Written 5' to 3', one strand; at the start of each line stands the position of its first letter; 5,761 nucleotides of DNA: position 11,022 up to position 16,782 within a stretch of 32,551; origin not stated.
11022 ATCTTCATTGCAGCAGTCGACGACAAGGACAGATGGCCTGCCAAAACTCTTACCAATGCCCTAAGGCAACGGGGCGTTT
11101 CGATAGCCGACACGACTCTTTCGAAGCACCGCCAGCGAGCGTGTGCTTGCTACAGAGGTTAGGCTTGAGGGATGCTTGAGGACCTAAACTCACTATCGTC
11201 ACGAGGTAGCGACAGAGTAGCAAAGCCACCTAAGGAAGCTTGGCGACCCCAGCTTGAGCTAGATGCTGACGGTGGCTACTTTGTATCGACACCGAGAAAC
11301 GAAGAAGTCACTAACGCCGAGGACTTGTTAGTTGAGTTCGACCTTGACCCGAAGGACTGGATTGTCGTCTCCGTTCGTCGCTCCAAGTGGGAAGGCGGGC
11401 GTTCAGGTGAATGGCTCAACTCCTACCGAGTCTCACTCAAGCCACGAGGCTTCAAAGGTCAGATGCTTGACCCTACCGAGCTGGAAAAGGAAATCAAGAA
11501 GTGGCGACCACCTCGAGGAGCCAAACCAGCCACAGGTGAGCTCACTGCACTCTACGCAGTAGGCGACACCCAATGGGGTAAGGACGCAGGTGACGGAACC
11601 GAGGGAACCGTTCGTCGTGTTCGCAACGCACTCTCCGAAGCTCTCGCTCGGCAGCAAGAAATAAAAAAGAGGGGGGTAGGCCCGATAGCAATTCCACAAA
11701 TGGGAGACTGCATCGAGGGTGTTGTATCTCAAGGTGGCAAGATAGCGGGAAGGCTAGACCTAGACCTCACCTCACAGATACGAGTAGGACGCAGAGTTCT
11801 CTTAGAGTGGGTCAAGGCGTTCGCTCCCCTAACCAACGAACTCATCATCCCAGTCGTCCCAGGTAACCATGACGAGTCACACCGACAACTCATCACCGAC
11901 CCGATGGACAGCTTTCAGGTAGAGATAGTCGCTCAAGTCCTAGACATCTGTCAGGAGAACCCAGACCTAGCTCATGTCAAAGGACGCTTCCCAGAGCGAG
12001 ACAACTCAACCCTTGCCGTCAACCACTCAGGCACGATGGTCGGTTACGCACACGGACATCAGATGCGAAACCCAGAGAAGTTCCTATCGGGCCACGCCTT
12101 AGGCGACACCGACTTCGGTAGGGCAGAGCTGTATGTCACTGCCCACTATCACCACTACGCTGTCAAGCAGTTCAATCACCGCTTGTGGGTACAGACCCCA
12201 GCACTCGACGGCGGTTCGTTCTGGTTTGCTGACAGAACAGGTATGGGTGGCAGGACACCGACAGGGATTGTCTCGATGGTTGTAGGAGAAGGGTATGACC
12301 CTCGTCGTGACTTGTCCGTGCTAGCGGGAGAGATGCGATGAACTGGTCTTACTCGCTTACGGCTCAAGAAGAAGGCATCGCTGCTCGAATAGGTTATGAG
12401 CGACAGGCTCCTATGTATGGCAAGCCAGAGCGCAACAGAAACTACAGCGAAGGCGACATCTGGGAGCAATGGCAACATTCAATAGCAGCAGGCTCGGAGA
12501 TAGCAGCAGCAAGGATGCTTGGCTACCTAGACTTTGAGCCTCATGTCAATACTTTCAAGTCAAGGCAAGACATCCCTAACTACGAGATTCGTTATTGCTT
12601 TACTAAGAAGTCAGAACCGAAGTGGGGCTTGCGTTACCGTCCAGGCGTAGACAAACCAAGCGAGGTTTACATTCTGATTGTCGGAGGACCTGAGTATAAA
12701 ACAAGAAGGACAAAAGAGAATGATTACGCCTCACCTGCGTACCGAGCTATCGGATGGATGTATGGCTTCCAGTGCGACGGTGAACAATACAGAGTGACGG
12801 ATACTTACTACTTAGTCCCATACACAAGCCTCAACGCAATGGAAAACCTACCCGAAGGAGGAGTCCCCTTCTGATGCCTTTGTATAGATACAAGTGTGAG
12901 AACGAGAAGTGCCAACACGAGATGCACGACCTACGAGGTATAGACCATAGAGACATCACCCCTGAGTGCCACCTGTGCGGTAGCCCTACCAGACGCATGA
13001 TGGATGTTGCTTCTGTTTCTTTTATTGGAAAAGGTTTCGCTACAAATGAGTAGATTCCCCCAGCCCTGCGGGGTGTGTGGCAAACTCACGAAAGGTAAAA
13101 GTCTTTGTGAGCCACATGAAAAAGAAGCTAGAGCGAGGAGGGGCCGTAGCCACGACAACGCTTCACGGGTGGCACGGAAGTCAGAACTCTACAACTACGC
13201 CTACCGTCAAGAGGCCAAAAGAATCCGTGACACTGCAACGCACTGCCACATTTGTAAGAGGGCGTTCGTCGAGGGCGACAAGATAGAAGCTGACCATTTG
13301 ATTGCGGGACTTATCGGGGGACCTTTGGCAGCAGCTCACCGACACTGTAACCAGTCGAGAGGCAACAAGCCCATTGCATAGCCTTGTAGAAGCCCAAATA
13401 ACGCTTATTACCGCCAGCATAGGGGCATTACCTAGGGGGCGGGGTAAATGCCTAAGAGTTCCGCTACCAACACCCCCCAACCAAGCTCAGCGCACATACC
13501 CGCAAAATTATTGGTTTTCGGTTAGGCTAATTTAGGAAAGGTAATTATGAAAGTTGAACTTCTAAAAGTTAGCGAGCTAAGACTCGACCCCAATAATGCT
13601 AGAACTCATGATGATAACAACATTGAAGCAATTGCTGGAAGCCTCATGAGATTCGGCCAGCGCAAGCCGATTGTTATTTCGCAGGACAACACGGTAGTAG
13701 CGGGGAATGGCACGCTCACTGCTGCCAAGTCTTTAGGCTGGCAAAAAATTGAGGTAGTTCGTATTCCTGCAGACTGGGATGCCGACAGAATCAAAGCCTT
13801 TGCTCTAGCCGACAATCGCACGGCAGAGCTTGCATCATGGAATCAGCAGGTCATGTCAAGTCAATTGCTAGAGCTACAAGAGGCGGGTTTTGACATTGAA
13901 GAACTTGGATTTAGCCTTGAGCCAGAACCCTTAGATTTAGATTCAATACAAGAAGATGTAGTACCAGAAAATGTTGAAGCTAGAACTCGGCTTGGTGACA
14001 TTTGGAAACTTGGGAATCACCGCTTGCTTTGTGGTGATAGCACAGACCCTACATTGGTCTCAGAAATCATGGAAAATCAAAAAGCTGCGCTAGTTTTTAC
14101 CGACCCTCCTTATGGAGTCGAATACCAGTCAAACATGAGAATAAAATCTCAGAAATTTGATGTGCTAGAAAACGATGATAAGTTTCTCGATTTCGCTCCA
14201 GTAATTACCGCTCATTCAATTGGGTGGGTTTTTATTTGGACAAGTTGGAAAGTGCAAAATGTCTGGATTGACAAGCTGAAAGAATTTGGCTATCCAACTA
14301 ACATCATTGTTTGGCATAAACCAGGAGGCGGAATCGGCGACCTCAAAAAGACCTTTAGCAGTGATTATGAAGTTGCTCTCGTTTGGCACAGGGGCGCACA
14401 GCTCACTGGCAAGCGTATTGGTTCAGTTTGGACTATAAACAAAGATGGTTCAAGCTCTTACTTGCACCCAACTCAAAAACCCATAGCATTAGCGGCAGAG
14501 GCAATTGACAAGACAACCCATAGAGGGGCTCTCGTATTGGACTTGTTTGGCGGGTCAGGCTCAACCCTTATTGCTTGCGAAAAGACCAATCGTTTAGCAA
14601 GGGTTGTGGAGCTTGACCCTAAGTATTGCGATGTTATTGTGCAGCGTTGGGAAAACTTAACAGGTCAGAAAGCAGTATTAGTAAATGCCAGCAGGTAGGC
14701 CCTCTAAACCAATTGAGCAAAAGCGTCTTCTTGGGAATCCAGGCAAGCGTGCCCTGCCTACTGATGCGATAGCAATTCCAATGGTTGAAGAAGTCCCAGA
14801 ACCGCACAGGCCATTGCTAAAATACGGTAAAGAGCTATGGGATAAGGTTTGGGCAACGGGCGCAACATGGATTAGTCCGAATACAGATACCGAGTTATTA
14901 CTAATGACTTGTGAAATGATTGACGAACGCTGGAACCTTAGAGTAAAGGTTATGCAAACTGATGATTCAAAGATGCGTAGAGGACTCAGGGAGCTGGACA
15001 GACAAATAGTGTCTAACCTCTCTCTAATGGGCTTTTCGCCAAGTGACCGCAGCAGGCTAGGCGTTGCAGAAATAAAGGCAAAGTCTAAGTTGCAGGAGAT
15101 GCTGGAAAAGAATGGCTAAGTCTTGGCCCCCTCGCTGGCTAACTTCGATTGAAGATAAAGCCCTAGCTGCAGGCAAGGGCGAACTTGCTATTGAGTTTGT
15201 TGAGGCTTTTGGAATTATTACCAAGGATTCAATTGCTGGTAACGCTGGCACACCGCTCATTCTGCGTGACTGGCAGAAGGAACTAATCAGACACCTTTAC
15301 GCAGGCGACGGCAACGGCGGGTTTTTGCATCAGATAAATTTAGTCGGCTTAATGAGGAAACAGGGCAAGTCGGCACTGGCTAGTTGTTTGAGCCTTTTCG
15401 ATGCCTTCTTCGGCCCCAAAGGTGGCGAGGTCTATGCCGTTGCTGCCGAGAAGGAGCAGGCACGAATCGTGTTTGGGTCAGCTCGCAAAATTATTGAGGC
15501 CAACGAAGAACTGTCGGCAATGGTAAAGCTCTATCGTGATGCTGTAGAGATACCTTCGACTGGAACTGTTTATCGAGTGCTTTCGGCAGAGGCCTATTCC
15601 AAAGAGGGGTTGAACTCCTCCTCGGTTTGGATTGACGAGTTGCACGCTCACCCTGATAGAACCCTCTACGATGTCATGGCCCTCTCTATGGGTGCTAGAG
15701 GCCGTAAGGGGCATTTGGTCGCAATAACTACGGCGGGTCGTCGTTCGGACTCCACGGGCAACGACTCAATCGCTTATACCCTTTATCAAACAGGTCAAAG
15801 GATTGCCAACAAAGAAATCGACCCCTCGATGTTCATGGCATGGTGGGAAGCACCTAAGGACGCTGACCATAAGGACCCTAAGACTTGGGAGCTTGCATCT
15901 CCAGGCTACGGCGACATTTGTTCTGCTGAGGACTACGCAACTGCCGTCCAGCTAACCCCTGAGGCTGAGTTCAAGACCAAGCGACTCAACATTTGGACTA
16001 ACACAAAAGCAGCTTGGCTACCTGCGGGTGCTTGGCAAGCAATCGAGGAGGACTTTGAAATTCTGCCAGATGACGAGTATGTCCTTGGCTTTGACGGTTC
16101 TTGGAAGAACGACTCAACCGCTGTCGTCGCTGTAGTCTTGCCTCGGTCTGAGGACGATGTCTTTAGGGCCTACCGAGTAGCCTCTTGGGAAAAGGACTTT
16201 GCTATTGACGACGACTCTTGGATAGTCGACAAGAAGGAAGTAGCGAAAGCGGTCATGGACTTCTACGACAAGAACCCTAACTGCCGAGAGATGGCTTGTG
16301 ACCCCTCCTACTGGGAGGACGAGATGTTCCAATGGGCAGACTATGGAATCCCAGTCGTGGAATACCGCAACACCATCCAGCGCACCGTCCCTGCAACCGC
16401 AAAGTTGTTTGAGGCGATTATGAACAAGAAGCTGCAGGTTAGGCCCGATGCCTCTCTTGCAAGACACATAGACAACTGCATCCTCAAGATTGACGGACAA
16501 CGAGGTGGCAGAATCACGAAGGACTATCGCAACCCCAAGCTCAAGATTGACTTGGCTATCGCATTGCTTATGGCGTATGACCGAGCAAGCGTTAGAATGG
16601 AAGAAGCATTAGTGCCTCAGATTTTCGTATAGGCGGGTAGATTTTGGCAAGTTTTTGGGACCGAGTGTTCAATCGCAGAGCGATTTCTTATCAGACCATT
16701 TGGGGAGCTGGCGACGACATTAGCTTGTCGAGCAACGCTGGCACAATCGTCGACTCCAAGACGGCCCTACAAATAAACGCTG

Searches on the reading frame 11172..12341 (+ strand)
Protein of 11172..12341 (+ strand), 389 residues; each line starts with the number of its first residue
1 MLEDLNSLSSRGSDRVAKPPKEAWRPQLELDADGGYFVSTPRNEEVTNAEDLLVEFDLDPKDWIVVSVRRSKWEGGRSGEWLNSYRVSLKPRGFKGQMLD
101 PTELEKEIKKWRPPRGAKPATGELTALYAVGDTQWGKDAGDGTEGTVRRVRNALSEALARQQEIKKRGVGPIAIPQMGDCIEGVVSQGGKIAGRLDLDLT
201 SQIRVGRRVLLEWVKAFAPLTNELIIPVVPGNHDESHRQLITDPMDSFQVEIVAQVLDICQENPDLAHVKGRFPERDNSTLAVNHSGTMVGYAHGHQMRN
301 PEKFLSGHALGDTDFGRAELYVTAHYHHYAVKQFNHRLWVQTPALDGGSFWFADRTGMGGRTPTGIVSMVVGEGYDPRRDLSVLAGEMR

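Call 63: search_protein_families(library=phrogs, proteins=[window:11172-12341:+], max_evalue=0.001)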
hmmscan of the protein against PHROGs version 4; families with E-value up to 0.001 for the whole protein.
window:11172-12341:+ (389 aa): 3 families
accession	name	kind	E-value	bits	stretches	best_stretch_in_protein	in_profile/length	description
phrog_284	-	DNA, RNA and nucleotide metabolism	1.5e-49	170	1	50-367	42-377/398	exonuclease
phrog_704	-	DNA, RNA and nucleotide metabolism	1.6e-07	31.8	0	57-238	68-256/390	DNA repair exonuclease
phrog_20762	-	unknown function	0.00067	20.9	0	282-332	12-65/117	-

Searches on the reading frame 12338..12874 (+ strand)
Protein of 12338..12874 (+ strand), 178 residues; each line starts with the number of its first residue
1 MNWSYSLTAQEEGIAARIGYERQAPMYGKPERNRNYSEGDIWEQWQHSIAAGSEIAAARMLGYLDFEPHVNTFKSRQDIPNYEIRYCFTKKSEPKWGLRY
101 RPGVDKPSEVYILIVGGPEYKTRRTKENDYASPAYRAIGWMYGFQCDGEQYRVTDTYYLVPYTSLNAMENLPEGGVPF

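Call 64: search_protein_families(library=phrogs, proteins=[window:12338-12874:+], max_evalue=0.001)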
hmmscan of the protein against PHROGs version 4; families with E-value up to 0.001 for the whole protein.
window:12338-12874:+ (178 aa): 1 family
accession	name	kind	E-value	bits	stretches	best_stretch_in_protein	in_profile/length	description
phrog_18407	-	unknown function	0.00045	21.3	1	5-171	4-158/162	-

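Call 92: search_protein_families(library=pfam, proteins=[window:12338-12874:+], max_evalue=0.01)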
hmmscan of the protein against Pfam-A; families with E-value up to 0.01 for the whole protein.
window:12338-12874:+ (178 aa): 0 families

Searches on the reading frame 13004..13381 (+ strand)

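Call 64: search_protein_families(library=phrogs, proteins=[window:13004-13381:+], max_evalue=0.001)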
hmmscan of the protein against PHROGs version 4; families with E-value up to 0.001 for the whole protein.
window:13004-13381:+ (125 aa): 3 families
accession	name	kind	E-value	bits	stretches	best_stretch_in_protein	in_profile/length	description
phrog_5718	-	DNA, RNA and nucleotide metabolism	1.3e-05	25.4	1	52-123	100-177/394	HNH endonuclease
phrog_338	-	DNA, RNA and nucleotide metabolism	1.6e-05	25.5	1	52-123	179-263/340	HNH endonuclease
phrog_144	-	DNA, RNA and nucleotide metabolism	1.8e-05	25.4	1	13-100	16-106/175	HNH endonuclease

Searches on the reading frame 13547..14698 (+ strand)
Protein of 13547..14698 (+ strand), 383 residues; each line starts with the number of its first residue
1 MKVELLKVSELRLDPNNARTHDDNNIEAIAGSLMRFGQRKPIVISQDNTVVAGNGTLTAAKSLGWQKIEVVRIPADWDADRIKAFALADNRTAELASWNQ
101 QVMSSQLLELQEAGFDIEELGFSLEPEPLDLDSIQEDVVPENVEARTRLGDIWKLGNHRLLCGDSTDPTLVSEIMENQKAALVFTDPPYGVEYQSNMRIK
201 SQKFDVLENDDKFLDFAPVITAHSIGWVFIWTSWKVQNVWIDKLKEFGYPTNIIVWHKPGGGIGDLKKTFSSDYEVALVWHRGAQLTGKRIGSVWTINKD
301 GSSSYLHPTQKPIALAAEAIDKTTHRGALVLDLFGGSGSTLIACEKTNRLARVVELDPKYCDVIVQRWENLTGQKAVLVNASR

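Call 64: search_protein_families(library=phrogs, proteins=[window:13547-14698:+], max_evalue=0.001)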
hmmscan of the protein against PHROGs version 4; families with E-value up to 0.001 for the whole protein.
window:13547-14698:+ (383 aa): 20 families
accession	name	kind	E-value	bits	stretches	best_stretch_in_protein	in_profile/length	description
phrog_498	-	other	1.4e-97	328.8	1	1-380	33-432/633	DNA methyltransferase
phrog_67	-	other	8.7e-42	145.1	1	153-379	119-354/743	DNA methyltransferase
phrog_620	-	DNA, RNA and nucleotide metabolism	1.4e-36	127.7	1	1-145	7-145/217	ParB-like partition protein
phrog_8071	-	DNA, RNA and nucleotide metabolism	1.7e-33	117.4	1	2-198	6-212/389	ParB-like partition protein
phrog_15396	-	DNA, RNA and nucleotide metabolism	1.6e-25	91.4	1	2-123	3-123/258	ParB-like partition nuclease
phrog_3008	-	other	7.5e-23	82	1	304-377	147-220/244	DNA methyltransferase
phrog_940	-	DNA, RNA and nucleotide metabolism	3.6e-22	80.1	1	2-136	5-136/388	nuclease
phrog_723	-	DNA, RNA and nucleotide metabolism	3.9e-22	80.2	1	2-125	12-135/223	ParB-like partition protein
phrog_23085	-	unknown function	2e-19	70.7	1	303-380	37-117/138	-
phrog_930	-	DNA, RNA and nucleotide metabolism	3.4e-16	60.8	1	2-141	6-151/223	ParB-like partition protein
phrog_18293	-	other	8e-13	49.4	1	302-370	41-109/119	methyltransferase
phrog_18056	-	DNA, RNA and nucleotide metabolism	4.3e-11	43.3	1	1-101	1-99/387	ParB-like partition nuclease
phrog_9353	-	unknown function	1.7e-10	42.2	1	6-134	14-142/245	-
phrog_3264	-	DNA, RNA and nucleotide metabolism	1.1e-09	39.4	1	3-94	49-143/337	ParB-like partition protein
phrog_6952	-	other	1.4e-07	32.6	1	305-371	112-178/181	DNA methyltransferase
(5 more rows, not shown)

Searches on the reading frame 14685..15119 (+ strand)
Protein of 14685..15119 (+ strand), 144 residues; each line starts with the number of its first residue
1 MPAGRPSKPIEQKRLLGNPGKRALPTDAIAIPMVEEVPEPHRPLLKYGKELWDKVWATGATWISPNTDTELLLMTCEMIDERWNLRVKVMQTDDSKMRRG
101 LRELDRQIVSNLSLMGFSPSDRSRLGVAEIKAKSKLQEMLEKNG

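Call 64: search_protein_families(library=phrogs, proteins=[window:14685-15119:+], max_evalue=0.001)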
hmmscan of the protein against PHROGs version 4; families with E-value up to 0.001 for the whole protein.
window:14685-15119:+ (144 aa): 1 family
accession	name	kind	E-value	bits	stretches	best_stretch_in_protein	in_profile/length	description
phrog_83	-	head and packaging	1.4e-15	58.5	1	2-142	41-201/246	terminase small subunit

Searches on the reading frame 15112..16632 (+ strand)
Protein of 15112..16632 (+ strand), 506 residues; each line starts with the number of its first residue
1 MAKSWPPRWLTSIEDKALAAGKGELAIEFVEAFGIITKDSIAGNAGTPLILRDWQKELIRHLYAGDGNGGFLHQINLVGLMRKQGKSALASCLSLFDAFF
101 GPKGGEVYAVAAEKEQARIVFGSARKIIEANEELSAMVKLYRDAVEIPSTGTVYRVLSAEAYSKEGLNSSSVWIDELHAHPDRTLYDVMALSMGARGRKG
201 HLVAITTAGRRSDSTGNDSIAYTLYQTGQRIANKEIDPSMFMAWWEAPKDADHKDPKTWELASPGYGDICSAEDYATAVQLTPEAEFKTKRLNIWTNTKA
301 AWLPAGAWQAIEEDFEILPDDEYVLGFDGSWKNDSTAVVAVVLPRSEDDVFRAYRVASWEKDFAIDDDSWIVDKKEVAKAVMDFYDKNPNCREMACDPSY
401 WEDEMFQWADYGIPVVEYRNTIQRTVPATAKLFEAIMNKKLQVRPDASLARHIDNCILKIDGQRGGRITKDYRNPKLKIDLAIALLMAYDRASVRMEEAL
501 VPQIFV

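Call 64: search_protein_families(library=phrogs, proteins=[window:15112-16632:+], max_evalue=0.001)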
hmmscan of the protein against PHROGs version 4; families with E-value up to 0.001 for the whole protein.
window:15112-16632:+ (506 aa): 6 families
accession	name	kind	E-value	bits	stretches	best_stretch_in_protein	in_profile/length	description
phrog_9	-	head and packaging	5.3e-91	307.7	1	23-498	185-669/812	terminase large subunit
phrog_2699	-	head and packaging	7.2e-30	104.9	2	225-349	2-133/315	terminase large subunit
phrog_2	-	head and packaging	5.7e-16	59.4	1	48-491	263-591/807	terminase large subunit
phrog_4914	-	head and packaging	7.8e-13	49.5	1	29-169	62-210/213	terminase large subunit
phrog_7331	-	head and packaging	4.9e-08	33.6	1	410-497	12-97/113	terminase large subunit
phrog_21277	-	head and packaging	0.00019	22.1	1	324-492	18-184/208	terminase large subunit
